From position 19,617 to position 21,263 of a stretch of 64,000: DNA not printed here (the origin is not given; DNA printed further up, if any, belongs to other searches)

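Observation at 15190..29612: ECF sigma/FecR/STN-transducer switch controlling an eight-gene, entirely exported enzyme cluster with no inner-membrane transporter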

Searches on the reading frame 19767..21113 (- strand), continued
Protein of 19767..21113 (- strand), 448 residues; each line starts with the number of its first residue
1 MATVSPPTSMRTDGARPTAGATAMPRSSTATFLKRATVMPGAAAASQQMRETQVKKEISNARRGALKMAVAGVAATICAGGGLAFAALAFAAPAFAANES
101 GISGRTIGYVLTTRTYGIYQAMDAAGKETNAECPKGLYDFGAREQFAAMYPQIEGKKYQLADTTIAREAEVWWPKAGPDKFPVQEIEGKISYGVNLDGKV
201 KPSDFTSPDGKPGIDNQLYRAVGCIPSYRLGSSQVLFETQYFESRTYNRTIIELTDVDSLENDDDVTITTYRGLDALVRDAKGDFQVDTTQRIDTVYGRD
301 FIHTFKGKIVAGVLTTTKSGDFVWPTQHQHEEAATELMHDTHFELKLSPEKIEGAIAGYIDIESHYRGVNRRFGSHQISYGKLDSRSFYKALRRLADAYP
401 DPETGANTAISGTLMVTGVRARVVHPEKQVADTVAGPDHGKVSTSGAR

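Call 39: search_protein_families(library=pfam, proteins=[L061:12284-14938:-, L064:12486-14642:+, L029:15835-16794:+, L044:7615-9855:+, L059:1737-3929:+, L019:6574-7476:-, L082:14005-15582:+, L076:13314-14810:+, L081:1466-3094:+, L061:19244-20779:+], max_evalue=0.0001)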
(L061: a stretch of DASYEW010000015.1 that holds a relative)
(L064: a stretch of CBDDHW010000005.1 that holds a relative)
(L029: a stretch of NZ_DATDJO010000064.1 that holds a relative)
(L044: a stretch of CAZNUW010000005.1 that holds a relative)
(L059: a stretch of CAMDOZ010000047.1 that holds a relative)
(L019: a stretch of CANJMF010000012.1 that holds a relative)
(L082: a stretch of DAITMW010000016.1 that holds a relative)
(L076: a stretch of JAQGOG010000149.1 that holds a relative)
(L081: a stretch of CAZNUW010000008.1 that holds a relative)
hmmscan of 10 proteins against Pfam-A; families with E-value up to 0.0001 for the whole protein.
L061:12284-14938:- (885 aa): 0 families

L064:12486-14642:+ (719 aa): 3 families
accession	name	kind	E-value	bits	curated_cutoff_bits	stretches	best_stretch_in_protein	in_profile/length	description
PF02780.25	Transketolase_C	-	1.3e-35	122.4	25.9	1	590-709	1-124/124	Transketolase, C-terminal domain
PF00676.26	E1_dh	-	2e-31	109.5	22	1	73-348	30-294/300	Dehydrogenase E1 component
PF02779.29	Transket_pyr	-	1.3e-27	97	27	1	399-571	3-172/174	Transketolase, pyrimidine binding domain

L029:15835-16794:+ (320 aa): 3 families
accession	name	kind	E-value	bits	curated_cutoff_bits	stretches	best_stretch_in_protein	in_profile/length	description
PF01037.27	AsnC_trans_reg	-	1.4e-20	73.4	25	1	235-308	1-72/73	Lrp/AsnC ligand binding domain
PF13412.12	HTH_24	-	4.5e-19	68.2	21.9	1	169-216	1-48/48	Winged helix-turn-helix DNA-binding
PF13404.12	HTH_AsnC-type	-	1.7e-17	63.4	27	1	169-210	1-42/42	AsnC-type helix-turn-helix domain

L044:7615-9855:+ (747 aa): 5 families
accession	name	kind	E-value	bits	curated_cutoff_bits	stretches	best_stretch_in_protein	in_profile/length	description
PF02737.24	3HCDH_N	-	9.8e-60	202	22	1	355-531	1-177/180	3-hydroxyacyl-CoA dehydrogenase, NAD binding domain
PF00378.25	ECH_1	-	1.3e-32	113.6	27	1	81-256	8-191/251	Enoyl-CoA hydratase/isomerase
PF00725.27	3HCDH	-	2.4e-31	108.6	22.1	1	536-628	1-97/97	3-hydroxyacyl-CoA dehydrogenase, C-terminal domain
PF16113.10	ECH_2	-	2.3e-20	73.8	27.2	1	89-252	12-186/335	Enoyl-CoA hydratase/isomerase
PF03446.21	NAD_binding_2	-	9.6e-05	22.9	21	1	355-480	1-107/161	NAD binding domain of 6-phosphogluconate dehydrogenase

L059:1737-3929:+ (731 aa): 2 families
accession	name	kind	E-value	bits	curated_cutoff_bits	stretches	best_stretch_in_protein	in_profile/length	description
PF00171.27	Aldedh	-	9.3e-58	196.3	23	1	69-501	1-412/461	Aldehyde dehydrogenase family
PF01575.25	MaoC_dehydratas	-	6.3e-23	81.1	27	1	598-706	6-115/123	MaoC like domain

L019:6574-7476:- (301 aa): 3 families
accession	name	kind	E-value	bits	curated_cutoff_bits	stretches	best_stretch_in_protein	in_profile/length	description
PF13561.12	adh_short_C2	-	1.7e-59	201.7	27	1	69-298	1-235/236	Enoyl-(Acyl carrier protein) reductase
PF00106.31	adh_short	-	3.3e-53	180.5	26.6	1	63-253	1-194/195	short chain dehydrogenase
PF08659.16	KR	-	4.3e-14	53.3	22.6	1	66-224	4-165/180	KR domain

L082:14005-15582:+ (526 aa): 9 families
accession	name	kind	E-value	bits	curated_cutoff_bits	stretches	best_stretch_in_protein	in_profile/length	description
PF07992.20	Pyr_redox_2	-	4e-66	223.8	26.1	1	148-441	2-291/291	Pyridine nucleotide-disulphide oxidoreductase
PF00070.33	Pyr_redox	-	2.8e-19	69.8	22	1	290-359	1-69/82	Pyridine nucleotide-disulphide oxidoreductase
PF00355.32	Rieske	-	7.3e-13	48.7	20.3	1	36-114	9-87/88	Rieske [2Fe-2S] domain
PF13738.12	Pyr_redox_3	-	4.9e-11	42.9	30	1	216-415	95-305/305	Pyridine nucleotide-disulphide oxidoreductase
PF13806.12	Rieske_2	-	4.4e-06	27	27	1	34-125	7-103/104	Rieske-like [2Fe-2S] domain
PF13450.12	NAD_binding_8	-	2.6e-05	24.9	21.9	0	151-176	1-24/68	NAD(P)-binding Rossmann-like domain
PF13454.12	NAD_binding_9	-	3e-05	24.5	21.8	0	150-183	1-34/155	FAD-NAD(P)-binding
PF01266.30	DAO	-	4.1e-05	23.7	27.9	0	149-182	2-33/353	FAD dependent oxidoreductase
PF14759.12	Reductase_C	-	6.1e-05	23.9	25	0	460-511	1-52/85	Reductase C-terminal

L076:13314-14810:+ (499 aa): 3 families
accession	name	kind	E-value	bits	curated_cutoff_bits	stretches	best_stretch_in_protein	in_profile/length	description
PF00198.28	2-oxoacid_dh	-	3.8e-78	262.6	23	1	271-498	4-231/232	2-oxoacid dehydrogenases acyltransferase (catalytic domain)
PF00364.28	Biotin_lipoyl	-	9.6e-20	70.6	22.1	1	84-155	3-73/73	Biotin-requiring enzyme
PF02817.22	E3_binding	-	1.6e-10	41.5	23.7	1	213-245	3-35/36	e3 binding domain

L081:1466-3094:+ (543 aa): 2 families
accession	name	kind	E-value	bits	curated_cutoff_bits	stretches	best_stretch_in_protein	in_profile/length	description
PF00083.30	Sugar_tr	-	9.5e-39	133.9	22.3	1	30-338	3-335/452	Sugar (and other) transporter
PF07690.21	MFS_1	-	1.7e-26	93.4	33.4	1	34-338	3-286/347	Major Facilitator Superfamily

L061:19244-20779:+ (512 aa): 2 families
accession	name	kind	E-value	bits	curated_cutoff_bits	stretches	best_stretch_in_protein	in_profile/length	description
PF00034.26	Cytochrom_C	-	8.1e-24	85.2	21.3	2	133-233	1-89/90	Cytochrome c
PF13442.11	Cytochrome_CBB3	-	1e-15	58.2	27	1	406-492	3-68/68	Cytochrome C oxidase, cbb3-type, subunit III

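Call 42: search_protein_families(library=pfam, alignment_id=A1, max_evalue=1)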
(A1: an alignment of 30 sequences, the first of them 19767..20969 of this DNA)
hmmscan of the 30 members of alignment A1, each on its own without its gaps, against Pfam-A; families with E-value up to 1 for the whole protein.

A. member 1, window:19767-20969:- (400 aa): 0 families

B. families by the number of members that match (of 30 scanned): 7 families
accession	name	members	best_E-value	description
PF24339.2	OB_DEPS-1_3rd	1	0.04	P-granule-associated protein DEPS-1, third OB-fold domain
PF16921.10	Tex_YqgF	1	0.11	Tex protein YqgF-like domain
PF06439.18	3keto-disac_hyd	1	0.16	3-keto-disaccharide hydrolase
PF09089.16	gp12-short_mid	1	0.16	Phage short tail fibre protein gp12, middle domain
PF17850.7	CysA_C_terminal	1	0.16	CysA C-terminal regulatory domain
PF03517.19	Voldacs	1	0.22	Regulator of volume decrease after cellular swelling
PF12102.13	MrcB_N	1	0.24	MrcB-like, N-terminal domain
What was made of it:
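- Tried and rejected: Pfam at E<=1 on all 30 members of that family gave only scattered single hits (call 42).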

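Call 62: search_protein_families(library=pfam, proteins=[L012:4921-6297:+, L013:6521-8176:+, L014:5876-6484:+, L018:3313-4125:+, L018:4133-5116:+, L029:4072-5124:+, L061:4056-5030:+, L014:3-2480:+, L013:1-1527:+, L011:1-783:+], max_evalue=0.001)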
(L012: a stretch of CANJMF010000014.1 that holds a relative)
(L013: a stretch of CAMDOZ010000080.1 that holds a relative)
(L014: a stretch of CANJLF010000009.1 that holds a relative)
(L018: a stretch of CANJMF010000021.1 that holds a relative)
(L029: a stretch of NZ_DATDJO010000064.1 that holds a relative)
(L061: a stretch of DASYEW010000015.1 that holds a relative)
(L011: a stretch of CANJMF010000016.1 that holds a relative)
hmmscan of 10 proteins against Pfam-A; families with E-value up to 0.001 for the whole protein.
L012:4921-6297:+ (459 aa): 3 families
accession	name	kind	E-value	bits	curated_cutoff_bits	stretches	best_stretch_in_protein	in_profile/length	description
PF00083.30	Sugar_tr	-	5.3e-41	141.4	22.3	2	50-255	6-206/452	Sugar (and other) transporter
PF07690.21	MFS_1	-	3.3e-28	99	33.4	2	58-303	10-238/347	Major Facilitator Superfamily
PF12832.13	MFS_1_like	-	2e-05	24.3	25.2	1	285-377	17-108/373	MFS_1 like family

L013:6521-8176:+ (552 aa): 2 families
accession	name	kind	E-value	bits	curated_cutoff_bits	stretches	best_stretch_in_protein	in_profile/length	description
PF07519.17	Tannase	-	2.1e-106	357.1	29.8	1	110-549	1-489/490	Tannase and feruloyl esterase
PF00326.27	Peptidase_S9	-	4.5e-08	33.3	22.6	1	190-259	39-107/213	Prolyl oligopeptidase family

L014:5876-6484:+ (203 aa): 1 family
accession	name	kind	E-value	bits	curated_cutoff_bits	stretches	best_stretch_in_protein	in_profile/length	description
PF01161.25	PBP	-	1.1e-31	110.4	24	1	62-198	6-135/135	Phosphatidylethanolamine-binding protein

L018:3313-4125:+ (271 aa): 3 families
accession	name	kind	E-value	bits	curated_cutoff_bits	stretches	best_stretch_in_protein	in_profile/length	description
PF00106.31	adh_short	-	4e-42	144.3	26.6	1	25-216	2-188/195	short chain dehydrogenase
PF13561.12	adh_short_C2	-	3.9e-40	138.4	27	1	30-264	1-233/236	Enoyl-(Acyl carrier protein) reductase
PF08659.16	KR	-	0.00016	22.1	22.6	1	26-186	3-158/180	KR domain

L018:4133-5116:+ (328 aa): 2 families
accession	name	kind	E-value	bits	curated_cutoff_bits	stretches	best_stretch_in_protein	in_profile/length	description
PF00753.33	Lactamase_B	-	7.5e-17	62.3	22.7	1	74-242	3-181/196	Metallo-beta-lactamase superfamily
PF12706.13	Lactamase_B_2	-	0.0002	21.5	27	1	110-201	27-116/200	Beta-lactamase superfamily domain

L029:4072-5124:+ (351 aa): 2 families
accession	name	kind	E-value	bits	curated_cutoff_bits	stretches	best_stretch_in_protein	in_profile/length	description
PF00753.33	Lactamase_B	-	1.9e-12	48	22.7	1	107-271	7-196/196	Metallo-beta-lactamase superfamily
PF12706.13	Lactamase_B_2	-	0.00021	21.4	27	1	140-218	27-99/200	Beta-lactamase superfamily domain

L061:4056-5030:+ (325 aa): 1 family
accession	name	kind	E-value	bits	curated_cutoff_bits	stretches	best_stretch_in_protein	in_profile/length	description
PF00753.33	Lactamase_B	-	8.2e-10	39.4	22.7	1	78-245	5-196/196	Metallo-beta-lactamase superfamily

L014:3-2480:+ (826 aa): 2 families
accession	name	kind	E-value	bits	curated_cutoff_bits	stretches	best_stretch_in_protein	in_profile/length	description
PF00873.25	ACR_tran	-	3.2e-213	710.9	28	1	3-787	223-1020/1021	AcrB/AcrD/AcrF family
PF03176.21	MMPL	-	1.2e-15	57.7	20.5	2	112-267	143-300/333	MMPL family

L013:1-1527:+ (509 aa): 2 families
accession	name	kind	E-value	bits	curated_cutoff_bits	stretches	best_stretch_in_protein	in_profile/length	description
PF00144.29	Beta-lactamase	-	2.7e-54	185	27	1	6-315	10-321/329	Beta-lactamase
PF11954.13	DUF3471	-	3.6e-06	27.8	29.3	1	418-489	5-83/103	Domain of unknown function (DUF3471)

L011:1-783:+ (261 aa): 2 families
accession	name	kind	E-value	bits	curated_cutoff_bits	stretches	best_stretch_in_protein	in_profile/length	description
PF00725.27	3HCDH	-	6.3e-31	107.2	22.1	1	50-142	1-97/97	3-hydroxyacyl-CoA dehydrogenase, C-terminal domain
PF02737.24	3HCDH_N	-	1.8e-11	44.7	22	1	1-46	133-178/180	3-hydroxyacyl-CoA dehydrogenase, NAD binding domain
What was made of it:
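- The variable slot holds MFS, tannase, MBL, SDR or PEBP genes: call 62. Accessory content varies between loci (call 62).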

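Call 65: search_protein_families(library=pfam, proteins=[L001:1-1167:+], max_evalue=0.01)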
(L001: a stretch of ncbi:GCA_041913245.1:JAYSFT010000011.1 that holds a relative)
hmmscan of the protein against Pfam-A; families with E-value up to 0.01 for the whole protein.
L001:1-1167:+ (388 aa): 2 families
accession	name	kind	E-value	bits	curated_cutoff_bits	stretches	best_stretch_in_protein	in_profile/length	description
PF12895.13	ANAPC3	-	0.0013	19.5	27.2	0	202-257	29-80/82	Anaphase-promoting complex, cyclosome, subunit 3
PF13174.12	TPR_6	-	0.0083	17.2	26.3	0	80-101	3-24/33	Tetratricopeptide repeat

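Call 77: search_protein_representatives(alignment_id=A1)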
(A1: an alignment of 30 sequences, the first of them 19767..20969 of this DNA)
Query: 30 sequences, 378 profile positions. Proteins with E-value up to 0.001 (for the whole library): 1107; up to 1e-10: 675; up to 1e-30: 302. The best 150 are listed.
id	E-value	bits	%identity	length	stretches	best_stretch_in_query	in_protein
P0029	1.1e-173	594.1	-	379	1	2-376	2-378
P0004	8.0e-169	578.2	-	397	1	11-371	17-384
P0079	1.8e-143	494.7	-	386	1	9-365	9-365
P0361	3.9e-142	490.3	-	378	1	13-360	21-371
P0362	1.6e-138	478.4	-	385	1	9-370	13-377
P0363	2.4e-131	454.8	-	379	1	8-371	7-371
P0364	3.7e-129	447.6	-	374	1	16-373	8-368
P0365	2.1e-128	445.2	-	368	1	22-368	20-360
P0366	4.8e-126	437.4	-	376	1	9-370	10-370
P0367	3.8e-123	427.9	-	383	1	18-377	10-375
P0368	2.5e-122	425.2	-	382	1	8-370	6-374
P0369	5.9e-122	423.9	-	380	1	8-368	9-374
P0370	1.1e-120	419.7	-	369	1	15-374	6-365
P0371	1.5e-120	419.3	-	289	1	92-370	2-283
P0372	1.2e-118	413.1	-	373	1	14-364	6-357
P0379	8.7e-104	364.1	-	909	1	38-370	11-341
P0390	7.3e-85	301.8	-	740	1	35-358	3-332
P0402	5.5e-74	266.0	-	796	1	27-372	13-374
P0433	1.6e-58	215.2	-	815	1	38-359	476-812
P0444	8.8e-53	196.3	-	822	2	109-366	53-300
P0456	1.8e-50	188.7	-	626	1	29-358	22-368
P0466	6.6e-49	183.5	-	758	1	18-362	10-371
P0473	3.4e-47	177.9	-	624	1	26-360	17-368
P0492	2.3e-45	171.8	-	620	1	32-363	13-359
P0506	3.7e-43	164.6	-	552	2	115-359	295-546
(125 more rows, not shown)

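Call 78: search_protein_families(library=pfam, proteins=[P0379, P0390, P0402, P0433, P0444, P0466, P0456, P0473, P0492, P0506], max_evalue=0.001)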
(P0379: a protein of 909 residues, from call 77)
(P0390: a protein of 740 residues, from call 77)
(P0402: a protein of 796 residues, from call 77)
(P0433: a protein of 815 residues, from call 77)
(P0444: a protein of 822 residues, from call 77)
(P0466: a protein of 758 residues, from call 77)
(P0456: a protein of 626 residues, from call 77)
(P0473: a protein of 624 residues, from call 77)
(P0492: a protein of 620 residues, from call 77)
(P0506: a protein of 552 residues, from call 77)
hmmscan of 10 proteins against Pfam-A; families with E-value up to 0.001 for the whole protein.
P0379 (909 aa): 1 family
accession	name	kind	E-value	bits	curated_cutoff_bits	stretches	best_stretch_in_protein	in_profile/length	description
PF07519.17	Tannase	-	1.1e-72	245.9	29.8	1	413-908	18-489/490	Tannase and feruloyl esterase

P0390 (740 aa): 1 family
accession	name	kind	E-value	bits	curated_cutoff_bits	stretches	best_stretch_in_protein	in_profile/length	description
PF03640.20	Lipoprotein_15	-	1.7e-44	149.5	24.4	4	546-585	1-44/47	Secreted repeat of unknown function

P0402 (796 aa): 1 family
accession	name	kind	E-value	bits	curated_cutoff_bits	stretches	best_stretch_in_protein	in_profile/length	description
PF03640.20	Lipoprotein_15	-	1.4e-31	108.2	24.4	2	474-504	2-32/47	Secreted repeat of unknown function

P0433 (815 aa): 1 family
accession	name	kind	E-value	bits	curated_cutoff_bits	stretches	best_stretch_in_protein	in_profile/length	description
PF03640.20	Lipoprotein_15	-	7e-14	51.5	24.4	2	131-163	2-34/47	Secreted repeat of unknown function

P0444 (822 aa): 4 families
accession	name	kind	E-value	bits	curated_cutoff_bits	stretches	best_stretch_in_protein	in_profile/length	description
PF07631.16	PSD4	-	2e-34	119.2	23.3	1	479-607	1-128/128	Protein of unknown function (DUF1592)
PF07627.16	PSCyt3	-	2.6e-29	101.9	27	1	626-725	1-98/98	Protein of unknown function (DUF1588)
PF07624.16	PSD2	-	2.5e-17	62.8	25.8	1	739-809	3-74/74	Protein of unknown function (DUF1585)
PF07637.16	PSD5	-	2.4e-11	44.2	34.2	1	410-468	1-59/62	Protein of unknown function (DUF1595)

P0466 (758 aa): 1 family
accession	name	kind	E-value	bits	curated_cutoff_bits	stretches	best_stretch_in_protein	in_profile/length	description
PF03640.20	Lipoprotein_15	-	9.6e-50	166.3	24.4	4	480-522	3-46/47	Secreted repeat of unknown function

P0456 (626 aa): 1 family
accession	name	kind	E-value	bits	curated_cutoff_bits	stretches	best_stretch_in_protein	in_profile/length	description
PF03640.20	Lipoprotein_15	-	4.4e-19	68.1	24.4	1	458-494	6-46/47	Secreted repeat of unknown function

P0473 (624 aa): 1 family
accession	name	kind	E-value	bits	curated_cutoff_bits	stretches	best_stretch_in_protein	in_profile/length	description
PF03640.20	Lipoprotein_15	-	1.8e-28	98.2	24.4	3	453-491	2-40/47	Secreted repeat of unknown function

P0492 (620 aa): 1 family
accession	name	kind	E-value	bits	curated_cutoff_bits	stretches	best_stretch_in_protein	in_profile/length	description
PF03640.20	Lipoprotein_15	-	1.1e-08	34.8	24.4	1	566-592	11-37/47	Secreted repeat of unknown function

P0506 (552 aa): 0 families
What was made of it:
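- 20977..22365 (-): Cys-rich Lipoprotein_15 (COG4315) repeat protein; core module. Found fused to that family in 7 representative proteins (call 78).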

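Call 82: find_encoding_contigs(protein=P0018, flank=10000, max_places=4)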
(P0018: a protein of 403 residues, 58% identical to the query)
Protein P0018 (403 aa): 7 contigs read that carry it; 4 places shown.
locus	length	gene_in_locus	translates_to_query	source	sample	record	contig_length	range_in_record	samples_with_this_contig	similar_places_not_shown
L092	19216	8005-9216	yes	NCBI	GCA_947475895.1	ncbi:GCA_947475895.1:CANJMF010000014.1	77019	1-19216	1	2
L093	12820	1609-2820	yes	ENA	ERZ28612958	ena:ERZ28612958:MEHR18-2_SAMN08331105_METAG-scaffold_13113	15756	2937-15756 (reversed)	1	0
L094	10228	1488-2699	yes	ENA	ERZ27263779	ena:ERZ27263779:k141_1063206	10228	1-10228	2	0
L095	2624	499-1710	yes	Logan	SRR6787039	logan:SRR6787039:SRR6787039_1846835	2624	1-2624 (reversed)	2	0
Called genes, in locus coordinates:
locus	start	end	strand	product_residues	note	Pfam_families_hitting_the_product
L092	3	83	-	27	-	?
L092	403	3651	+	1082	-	PF07660:STN, PF07715:Plug, PF00593:TonB_dep_Rec_b-barrel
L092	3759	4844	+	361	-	PF08450:SGL (faint), PF06739:SBBP (faint), PF17170:DUF5128 (weak), PF01436:NHL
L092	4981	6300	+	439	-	PF00083:Sugar_tr, PF07690:MFS_1, PF12832:MFS_1_like (faint), PF00083:Sugar_tr, PF07690:MFS_1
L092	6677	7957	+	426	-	PF03640:Lipoprotein_15 (weak)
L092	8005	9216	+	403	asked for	-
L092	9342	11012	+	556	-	PF07626:PSD3 (faint), PF07631:PSD4, PF07627:PSCyt3, PF07624:PSD2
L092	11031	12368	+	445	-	PF07586:HXXSHH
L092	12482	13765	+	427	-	PF01070:FMN_dh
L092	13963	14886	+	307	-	PF23678:YqhI (weak), PF01738:DLH, PF02129:Peptidase_S15 (weak), PF00326:Peptidase_S9 (faint)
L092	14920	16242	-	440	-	PF07690:MFS_1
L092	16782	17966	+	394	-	PF02771:Acyl-CoA_dh_N, PF02770:Acyl-CoA_dh_M, PF00441:Acyl-CoA_dh_1, PF08028:Acyl-CoA_dh_2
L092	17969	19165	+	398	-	PF02515:CoA_transf_3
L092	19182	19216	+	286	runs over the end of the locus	PF09339:HTH_IclR, PF01614:IclR_C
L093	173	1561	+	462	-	PF03640:Lipoprotein_15 (weak)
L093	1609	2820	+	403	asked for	-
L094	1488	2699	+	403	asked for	-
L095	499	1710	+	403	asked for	-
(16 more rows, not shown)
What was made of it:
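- Dienelactone hydrolase and MFS lie downstream in L092: call 82. It also has CoA-transferase and acyl-CoA dehydrogenase genes downstream (calls 62, 82).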
